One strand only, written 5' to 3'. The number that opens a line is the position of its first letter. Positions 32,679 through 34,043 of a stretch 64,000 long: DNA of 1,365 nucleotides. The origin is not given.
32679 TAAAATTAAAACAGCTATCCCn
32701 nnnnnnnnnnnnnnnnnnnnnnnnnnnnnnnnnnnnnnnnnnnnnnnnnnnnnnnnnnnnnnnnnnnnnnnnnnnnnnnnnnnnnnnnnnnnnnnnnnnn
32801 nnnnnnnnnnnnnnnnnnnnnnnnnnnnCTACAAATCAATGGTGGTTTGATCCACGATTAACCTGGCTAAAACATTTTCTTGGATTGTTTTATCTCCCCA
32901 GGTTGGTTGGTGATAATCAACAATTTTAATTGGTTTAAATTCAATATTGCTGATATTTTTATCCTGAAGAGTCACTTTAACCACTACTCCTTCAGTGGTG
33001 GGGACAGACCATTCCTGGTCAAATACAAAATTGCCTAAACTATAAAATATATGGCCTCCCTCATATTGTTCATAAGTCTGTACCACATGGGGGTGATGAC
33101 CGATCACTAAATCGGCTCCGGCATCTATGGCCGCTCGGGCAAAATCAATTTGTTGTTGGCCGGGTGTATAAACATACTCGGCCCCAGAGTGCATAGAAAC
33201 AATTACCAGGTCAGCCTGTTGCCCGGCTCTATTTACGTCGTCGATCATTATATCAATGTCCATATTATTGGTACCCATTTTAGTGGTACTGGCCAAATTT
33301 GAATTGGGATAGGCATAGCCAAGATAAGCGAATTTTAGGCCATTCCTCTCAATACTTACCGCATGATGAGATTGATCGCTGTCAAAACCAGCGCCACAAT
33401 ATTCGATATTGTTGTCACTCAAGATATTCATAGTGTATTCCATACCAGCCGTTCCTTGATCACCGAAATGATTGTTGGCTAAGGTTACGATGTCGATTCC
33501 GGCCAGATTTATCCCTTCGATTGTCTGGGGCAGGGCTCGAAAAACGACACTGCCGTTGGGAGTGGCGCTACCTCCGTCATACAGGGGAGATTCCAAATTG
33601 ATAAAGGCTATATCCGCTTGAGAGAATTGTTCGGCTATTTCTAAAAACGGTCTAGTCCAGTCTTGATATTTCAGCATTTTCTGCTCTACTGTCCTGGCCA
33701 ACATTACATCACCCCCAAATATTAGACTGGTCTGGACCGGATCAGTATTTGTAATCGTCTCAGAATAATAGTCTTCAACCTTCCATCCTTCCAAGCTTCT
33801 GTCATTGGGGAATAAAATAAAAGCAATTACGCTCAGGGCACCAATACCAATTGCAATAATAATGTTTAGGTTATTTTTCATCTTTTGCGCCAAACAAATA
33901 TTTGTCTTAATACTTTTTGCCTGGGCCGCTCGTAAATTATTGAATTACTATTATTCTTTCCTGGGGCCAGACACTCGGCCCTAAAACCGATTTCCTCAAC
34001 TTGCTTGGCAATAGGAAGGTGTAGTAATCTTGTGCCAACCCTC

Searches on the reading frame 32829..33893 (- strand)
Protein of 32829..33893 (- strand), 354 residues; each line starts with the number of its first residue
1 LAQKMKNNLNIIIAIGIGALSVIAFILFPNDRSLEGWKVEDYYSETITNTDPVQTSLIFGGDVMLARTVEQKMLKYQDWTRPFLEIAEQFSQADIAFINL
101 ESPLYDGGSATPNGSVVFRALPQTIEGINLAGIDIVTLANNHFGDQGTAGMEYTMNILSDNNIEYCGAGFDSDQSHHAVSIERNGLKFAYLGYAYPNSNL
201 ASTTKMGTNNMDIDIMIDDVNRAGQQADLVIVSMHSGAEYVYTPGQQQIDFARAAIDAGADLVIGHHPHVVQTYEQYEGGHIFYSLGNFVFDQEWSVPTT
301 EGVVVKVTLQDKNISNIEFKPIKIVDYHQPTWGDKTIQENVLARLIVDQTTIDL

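Call 37: search_protein_families(library=pfam, proteins=[window:32829-33893:-], max_evalue=0.00001)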
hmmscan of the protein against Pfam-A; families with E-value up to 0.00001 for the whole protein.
window:32829-33893:- (354 aa): 1 family
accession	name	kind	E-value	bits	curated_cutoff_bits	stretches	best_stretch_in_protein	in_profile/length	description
PF09587.15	PGA_cap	-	2.3e-70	237.4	27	1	57-293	2-255/255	Bacterial capsule synthesis protein PGA_cap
